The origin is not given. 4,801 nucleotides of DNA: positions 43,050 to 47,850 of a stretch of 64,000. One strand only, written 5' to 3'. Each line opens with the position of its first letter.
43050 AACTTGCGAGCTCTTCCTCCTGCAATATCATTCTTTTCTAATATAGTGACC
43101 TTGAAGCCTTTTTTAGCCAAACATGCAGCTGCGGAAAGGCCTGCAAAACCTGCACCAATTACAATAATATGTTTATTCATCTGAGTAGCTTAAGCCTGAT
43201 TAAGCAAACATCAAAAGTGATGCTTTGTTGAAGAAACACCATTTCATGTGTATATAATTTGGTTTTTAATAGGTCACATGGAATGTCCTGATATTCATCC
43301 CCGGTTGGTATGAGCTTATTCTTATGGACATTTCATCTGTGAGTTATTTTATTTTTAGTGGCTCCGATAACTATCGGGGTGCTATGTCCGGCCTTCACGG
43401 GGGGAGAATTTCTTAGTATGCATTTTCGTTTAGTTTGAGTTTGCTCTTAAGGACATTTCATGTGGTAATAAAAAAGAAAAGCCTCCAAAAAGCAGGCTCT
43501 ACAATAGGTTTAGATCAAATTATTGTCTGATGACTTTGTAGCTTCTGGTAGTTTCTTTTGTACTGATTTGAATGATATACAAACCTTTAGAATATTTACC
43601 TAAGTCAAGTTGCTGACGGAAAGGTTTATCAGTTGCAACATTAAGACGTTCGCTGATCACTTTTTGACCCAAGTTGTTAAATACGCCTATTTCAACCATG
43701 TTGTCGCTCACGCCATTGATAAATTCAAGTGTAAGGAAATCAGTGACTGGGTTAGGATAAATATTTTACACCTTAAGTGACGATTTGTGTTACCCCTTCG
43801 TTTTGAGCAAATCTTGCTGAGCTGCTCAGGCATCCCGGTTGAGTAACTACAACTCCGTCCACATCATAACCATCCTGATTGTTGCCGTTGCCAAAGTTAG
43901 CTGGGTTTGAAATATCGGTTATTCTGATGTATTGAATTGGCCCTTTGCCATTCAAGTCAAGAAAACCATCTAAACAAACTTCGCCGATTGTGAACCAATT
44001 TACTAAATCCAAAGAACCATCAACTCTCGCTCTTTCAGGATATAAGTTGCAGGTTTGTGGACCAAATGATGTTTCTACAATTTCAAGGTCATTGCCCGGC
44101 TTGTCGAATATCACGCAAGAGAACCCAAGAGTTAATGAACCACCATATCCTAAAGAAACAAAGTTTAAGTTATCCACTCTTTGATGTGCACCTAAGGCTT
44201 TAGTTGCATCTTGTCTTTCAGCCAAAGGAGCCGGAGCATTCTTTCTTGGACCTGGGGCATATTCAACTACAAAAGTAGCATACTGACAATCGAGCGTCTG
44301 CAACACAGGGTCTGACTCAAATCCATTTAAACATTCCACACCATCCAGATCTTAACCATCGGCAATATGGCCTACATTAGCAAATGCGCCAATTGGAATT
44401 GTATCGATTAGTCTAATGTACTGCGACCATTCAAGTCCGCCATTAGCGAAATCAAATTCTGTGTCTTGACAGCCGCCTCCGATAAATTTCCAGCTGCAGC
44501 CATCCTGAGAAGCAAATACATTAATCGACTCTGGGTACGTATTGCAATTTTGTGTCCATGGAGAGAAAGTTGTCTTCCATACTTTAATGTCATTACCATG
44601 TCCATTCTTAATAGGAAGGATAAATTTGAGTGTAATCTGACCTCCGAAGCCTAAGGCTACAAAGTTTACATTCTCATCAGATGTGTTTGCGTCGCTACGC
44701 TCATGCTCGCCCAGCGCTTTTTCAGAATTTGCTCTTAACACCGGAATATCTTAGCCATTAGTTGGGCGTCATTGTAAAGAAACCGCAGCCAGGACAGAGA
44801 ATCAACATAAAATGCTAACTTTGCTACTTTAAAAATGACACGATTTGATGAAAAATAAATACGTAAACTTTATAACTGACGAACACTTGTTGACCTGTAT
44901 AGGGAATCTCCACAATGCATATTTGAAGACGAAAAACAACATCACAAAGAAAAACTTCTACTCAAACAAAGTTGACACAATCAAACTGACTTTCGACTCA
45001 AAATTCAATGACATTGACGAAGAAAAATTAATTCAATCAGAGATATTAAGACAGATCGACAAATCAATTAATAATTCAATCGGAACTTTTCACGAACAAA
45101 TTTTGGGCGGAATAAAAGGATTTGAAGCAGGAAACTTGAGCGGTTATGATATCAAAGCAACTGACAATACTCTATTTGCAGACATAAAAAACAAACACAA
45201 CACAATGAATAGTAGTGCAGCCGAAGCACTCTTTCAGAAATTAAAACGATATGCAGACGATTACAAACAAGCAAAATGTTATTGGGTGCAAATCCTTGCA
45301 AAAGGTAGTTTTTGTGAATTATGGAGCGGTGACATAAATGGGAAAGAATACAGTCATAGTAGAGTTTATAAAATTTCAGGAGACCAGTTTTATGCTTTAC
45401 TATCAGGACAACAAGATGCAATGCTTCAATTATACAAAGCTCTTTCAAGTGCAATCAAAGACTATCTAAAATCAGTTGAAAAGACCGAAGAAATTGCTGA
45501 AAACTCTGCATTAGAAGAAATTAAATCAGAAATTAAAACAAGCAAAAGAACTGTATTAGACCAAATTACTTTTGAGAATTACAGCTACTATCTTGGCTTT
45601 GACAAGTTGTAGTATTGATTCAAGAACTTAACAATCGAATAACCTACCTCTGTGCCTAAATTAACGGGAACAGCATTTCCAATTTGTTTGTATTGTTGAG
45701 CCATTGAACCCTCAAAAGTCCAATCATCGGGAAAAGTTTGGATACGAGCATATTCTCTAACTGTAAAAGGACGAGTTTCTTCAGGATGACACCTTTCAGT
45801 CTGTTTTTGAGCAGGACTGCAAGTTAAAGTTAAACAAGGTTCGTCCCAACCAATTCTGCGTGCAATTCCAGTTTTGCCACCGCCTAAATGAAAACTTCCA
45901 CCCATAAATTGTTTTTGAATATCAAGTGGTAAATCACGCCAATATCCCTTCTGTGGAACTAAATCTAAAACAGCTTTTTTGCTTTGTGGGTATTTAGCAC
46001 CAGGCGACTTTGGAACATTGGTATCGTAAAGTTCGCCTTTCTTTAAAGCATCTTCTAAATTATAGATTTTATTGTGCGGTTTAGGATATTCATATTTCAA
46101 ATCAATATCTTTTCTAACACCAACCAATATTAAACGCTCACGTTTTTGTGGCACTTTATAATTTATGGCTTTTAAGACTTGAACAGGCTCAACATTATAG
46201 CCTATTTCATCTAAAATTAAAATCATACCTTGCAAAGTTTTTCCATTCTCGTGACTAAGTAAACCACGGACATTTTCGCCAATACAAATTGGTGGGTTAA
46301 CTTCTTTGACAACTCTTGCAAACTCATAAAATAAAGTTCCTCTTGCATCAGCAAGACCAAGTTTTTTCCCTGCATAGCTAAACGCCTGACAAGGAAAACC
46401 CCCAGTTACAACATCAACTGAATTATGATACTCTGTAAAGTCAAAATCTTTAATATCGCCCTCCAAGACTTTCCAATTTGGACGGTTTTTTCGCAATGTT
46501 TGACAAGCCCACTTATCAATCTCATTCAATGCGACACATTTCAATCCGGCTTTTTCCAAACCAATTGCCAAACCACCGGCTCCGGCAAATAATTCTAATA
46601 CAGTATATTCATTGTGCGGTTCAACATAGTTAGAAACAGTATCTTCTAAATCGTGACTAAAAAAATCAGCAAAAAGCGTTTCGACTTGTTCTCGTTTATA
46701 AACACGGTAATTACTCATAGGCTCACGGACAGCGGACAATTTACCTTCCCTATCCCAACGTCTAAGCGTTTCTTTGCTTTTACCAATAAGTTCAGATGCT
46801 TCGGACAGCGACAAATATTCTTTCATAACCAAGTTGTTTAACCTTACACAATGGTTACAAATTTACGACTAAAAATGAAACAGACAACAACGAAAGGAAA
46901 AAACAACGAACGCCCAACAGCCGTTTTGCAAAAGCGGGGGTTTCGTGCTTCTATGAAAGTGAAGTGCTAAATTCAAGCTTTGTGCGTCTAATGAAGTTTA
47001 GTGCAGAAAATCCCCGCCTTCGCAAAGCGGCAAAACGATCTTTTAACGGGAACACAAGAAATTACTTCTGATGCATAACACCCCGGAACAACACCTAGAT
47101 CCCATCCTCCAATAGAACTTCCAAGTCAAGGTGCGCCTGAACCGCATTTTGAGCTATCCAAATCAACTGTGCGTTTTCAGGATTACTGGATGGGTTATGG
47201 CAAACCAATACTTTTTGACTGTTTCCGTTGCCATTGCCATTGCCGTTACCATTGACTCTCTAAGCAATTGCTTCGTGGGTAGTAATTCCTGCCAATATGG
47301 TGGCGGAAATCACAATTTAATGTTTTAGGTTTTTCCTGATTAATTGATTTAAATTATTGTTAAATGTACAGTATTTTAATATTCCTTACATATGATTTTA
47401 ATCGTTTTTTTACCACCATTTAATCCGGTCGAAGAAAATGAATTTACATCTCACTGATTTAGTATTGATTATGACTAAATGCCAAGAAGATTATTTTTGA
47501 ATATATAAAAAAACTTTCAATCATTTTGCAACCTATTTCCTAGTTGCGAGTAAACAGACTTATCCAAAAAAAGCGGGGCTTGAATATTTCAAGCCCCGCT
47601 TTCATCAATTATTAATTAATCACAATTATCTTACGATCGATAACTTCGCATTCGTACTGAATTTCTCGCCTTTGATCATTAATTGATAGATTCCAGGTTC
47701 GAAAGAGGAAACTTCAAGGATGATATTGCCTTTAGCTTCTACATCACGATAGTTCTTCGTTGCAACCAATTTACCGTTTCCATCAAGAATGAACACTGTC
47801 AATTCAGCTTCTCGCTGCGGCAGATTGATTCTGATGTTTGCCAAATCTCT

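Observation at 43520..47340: A type II R-M cassette sits inside a split, decaying T9SS-cargo gene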

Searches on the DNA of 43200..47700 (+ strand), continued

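Call 72: search_with_rna_model(model_id=R1, sources=[window, L038, L040, L045, L048, L053, L071, L072, L087, L090, L092, L103, L109, L117, L118, L119, L120, L121, L123, L124, L125, L126, L127, L128, L129, L130, L132, L133, L134, L135, L136, L137, L140, L141, L144, L148, L149, L154, L155, L160, L163, L164, L165, L170, L174, L177, L181, L182, L183, L185, L186, L187, L189, L190, L192, L194], max_evalue=0.000001, make_alignment=true)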
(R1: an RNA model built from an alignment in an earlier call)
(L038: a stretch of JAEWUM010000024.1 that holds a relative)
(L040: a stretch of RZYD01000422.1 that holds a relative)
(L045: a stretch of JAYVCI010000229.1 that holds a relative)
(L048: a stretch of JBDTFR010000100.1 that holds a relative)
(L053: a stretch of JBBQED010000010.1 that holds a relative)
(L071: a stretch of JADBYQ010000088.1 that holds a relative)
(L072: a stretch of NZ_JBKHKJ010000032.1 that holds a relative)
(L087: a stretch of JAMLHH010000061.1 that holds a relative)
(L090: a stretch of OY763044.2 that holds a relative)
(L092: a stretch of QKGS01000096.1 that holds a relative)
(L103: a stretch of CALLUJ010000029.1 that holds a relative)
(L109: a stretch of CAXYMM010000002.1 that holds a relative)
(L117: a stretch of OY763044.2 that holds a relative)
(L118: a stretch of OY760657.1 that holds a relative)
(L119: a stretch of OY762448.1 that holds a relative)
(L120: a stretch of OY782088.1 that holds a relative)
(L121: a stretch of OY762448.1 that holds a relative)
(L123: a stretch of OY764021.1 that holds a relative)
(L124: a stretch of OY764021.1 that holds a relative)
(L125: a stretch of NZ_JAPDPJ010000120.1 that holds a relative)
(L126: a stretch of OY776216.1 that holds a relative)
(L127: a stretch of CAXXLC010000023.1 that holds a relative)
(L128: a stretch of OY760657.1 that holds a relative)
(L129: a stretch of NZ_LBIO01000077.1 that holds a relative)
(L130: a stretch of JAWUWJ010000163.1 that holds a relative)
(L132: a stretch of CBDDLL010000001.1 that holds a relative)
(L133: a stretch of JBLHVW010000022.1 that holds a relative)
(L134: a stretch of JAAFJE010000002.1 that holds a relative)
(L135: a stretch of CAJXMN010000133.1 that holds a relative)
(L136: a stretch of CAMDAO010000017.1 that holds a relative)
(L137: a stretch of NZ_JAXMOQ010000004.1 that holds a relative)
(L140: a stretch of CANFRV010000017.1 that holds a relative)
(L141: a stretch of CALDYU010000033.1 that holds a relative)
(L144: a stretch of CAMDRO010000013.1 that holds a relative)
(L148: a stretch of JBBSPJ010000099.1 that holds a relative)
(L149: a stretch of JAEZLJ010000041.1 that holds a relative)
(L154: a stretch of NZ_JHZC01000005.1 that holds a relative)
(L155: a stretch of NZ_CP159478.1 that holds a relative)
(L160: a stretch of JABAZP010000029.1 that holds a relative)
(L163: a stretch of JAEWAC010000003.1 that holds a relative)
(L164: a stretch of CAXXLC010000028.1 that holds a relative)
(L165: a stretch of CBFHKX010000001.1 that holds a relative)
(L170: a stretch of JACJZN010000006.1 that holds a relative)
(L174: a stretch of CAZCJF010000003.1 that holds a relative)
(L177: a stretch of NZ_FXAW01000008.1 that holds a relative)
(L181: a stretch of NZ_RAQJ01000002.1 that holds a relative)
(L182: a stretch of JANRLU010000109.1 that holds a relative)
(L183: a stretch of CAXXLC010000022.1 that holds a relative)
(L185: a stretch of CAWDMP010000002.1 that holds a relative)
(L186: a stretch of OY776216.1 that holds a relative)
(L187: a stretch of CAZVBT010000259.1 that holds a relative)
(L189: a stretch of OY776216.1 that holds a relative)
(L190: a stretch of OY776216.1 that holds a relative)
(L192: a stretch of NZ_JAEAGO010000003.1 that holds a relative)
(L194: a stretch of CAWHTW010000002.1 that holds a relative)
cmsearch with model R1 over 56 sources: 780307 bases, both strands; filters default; matches with E-value up to 0.000001: 83.
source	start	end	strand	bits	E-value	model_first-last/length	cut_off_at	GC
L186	9088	9225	-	120.6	2.3e-24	1-139/139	no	0.43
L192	9794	9932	-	119.6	3.9e-24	1-139/139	no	0.45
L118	14024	14162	-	116.5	2e-23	1-139/139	no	0.38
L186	13494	13631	-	116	2.7e-23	1-139/139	no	0.46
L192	13308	13447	-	115.8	2.9e-23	1-139/139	no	0.49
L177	13523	13661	-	114.5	5.6e-23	1-139/139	no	0.4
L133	11315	11453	-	113.6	9e-23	1-139/139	no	0.34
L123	15206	15343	-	113.5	9.4e-23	1-139/139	no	0.41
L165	10382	10519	-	108.4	1.4e-21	1-139/139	no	0.51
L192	12370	12509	-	104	1.4e-20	1-139/139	no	0.49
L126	11436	11573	-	103.1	2.2e-20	1-139/139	no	0.46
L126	13618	13754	-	102.5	3e-20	1-139/139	no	0.41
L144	10863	11001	-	100.8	7.3e-20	1-139/139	no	0.41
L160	3252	3391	-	100.5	8.5e-20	1-139/139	no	0.36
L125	4323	4460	-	95.4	1.2e-18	1-139/139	no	0.48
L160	3901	4040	-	94.4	2.1e-18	1-139/139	no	0.38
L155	13075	13215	-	93.9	2.7e-18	1-139/139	no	0.42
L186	10461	10600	-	91.1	1.2e-17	1-139/139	no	0.41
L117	16576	16715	-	89.1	3.3e-17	1-139/139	no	0.34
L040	2243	2373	-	88.6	4.3e-17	9-139/139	5'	0.32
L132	9923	10061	-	86.1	1.6e-16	1-139/139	no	0.4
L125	7011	7149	-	85.2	2.5e-16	1-139/139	no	0.41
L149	4141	4281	-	85.1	2.7e-16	1-139/139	no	0.41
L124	11028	11167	-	85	2.8e-16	1-139/139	no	0.44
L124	12341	12479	-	84.5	3.6e-16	1-139/139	no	0.4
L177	15680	15818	-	83.9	5e-16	1-139/139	no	0.37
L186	12284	12423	-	82.3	1.2e-15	1-139/139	no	0.4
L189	14431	14571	-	81.9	1.4e-15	1-139/139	no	0.38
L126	16677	16815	-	79.4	5.3e-15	1-139/139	no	0.41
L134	9821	9959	-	75.9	3.3e-14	1-139/139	no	0.4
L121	12490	12693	-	74.5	6.8e-14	1-139/139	no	0.38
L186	11391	11530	-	74.4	7.1e-14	1-139/139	no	0.49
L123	14288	14426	-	74.3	7.6e-14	1-139/139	no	0.4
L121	15376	15515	-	72.6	1.8e-13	1-139/139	no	0.42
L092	5162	5299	-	72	2.5e-13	1-139/139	no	0.33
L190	15573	15712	-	70.5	5.5e-13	1-139/139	no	0.39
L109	988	1126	-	69.7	8.2e-13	1-139/139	no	0.3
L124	14724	14864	-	69.6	8.7e-13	1-139/139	no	0.35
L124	11650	11790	-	69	1.2e-12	1-139/139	no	0.44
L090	12640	12765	-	68.3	1.7e-12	15-139/139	5'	0.33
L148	9280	9417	-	67.7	2.4e-12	1-139/139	no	0.33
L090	8056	8192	-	67.5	2.6e-12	1-139/139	no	0.32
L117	11992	12128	-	67.5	2.6e-12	1-139/139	no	0.32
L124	17170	17306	-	67.1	3.2e-12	1-139/139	no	0.4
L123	10652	10836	-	65.9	6.1e-12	1-139/139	no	0.39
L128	17598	17736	-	65.6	7.1e-12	1-139/139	no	0.42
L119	10800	11004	-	64.3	1.4e-11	1-139/139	no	0.38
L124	13080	13220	-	63.6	2.1e-11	1-139/139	no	0.32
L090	9170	9309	-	63.5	2.2e-11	1-139/139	no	0.35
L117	13106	13245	-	63.5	2.2e-11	1-139/139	no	0.35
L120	16197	16398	-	61.6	5.8e-11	1-139/139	no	0.39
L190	11225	11362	-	61.3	6.6e-11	1-139/139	no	0.44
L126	12331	12468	-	59.8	1.5e-10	1-139/139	no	0.41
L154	10297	10436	-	58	3.8e-10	1-139/139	no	0.36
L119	16285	16423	-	57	6.4e-10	1-139/139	no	0.4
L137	9702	9903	-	56.7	7.6e-10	1-139/139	no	0.39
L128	11514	11717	-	56.3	9e-10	1-139/139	no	0.38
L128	16644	16848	-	55.2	1.7e-09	1-139/139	no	0.36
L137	10519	10714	-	54.5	2.3e-09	1-139/139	no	0.45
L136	15819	15958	-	54.3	2.7e-09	1-139/139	no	0.44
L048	1040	1176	-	53.3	4.3e-09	1-139/139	no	0.45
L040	1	106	-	53.1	4.8e-09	1-106/139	3'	0.44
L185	14385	14526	-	51.8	9.8e-09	1-139/139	no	0.49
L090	10756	10894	-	50.6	1.8e-08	1-139/139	no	0.44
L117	14692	14830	-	50.6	1.8e-08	1-139/139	no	0.44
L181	83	223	+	50.5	1.9e-08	1-139/139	no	0.39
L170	9390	9588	-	49.6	3e-08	1-139/139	no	0.42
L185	9532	9671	-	49.6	3.1e-08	1-139/139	no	0.44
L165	9316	9391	-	49.5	3.2e-08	1-139/139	no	0.49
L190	10305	10505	-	49.5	3.2e-08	1-139/139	no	0.44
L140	9437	9577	-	49.2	3.8e-08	1-139/139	no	0.47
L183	14136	14335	-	48.3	5.9e-08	1-139/139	no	0.39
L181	658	796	+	47.8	8e-08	1-139/139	no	0.4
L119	16932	17070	-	47.5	9e-08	1-139/139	no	0.33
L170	12680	12880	-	46.9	1.3e-07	1-139/139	no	0.36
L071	2231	2368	-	46.7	1.4e-07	1-139/139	no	0.54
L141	11596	11810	-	46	2.1e-07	1-139/139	no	0.42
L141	12359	12562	-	45.9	2.1e-07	1-139/139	no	0.44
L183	9196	9336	-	45.9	2.1e-07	1-139/139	no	0.39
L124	13889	14089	-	45.5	2.6e-07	1-139/139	no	0.37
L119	11752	11952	-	45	3.4e-07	1-139/139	no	0.38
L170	14255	14453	-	44.9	3.6e-07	1-139/139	no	0.42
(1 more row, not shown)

Alignment A5: 83 matches aligned to the model, 321 columns, each read 5' to 3' on its own strand. Consensus structure (alignment columns), stored with it:
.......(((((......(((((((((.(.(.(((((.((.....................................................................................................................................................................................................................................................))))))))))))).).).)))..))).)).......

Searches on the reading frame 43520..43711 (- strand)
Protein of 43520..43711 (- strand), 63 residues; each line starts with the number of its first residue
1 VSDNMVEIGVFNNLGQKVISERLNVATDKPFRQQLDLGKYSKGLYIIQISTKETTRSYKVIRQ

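Call 6: search_protein_families(library=pfam, proteins=[window:43520-43711:-], max_evalue=0.01)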
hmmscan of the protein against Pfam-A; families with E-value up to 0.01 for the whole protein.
window:43520-43711:- (63 aa): 1 family
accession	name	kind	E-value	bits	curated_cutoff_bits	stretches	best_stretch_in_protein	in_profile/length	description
PF18962.6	Por_Secre_tail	-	5.8e-07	30.1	27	1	5-61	21-74/75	Secretion system C-terminal sorting domain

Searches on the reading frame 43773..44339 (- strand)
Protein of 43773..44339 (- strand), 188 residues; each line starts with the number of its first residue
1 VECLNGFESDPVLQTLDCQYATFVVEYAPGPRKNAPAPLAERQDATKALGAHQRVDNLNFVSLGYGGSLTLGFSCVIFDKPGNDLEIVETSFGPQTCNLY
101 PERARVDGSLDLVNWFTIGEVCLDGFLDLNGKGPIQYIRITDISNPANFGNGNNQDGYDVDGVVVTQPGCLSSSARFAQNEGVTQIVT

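Call 6: search_protein_families(library=pfam, proteins=[window:43773-44339:-], max_evalue=0.01)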
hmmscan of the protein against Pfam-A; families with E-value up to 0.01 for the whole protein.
window:43773-44339:- (188 aa): 0 families

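Call 68: find_encoding_contigs(protein=window:43776-44339:-, flank=10000, max_places=6)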
Protein seq(188 aa) (188 aa): 1 contig read that carries it; 1 place shown.
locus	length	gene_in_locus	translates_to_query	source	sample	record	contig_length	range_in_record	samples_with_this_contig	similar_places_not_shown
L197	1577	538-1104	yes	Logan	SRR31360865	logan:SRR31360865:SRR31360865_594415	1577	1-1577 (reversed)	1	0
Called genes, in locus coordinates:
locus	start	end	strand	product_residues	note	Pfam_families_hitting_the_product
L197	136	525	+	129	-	-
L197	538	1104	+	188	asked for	-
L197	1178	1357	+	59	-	PF18962:Por_Secre_tail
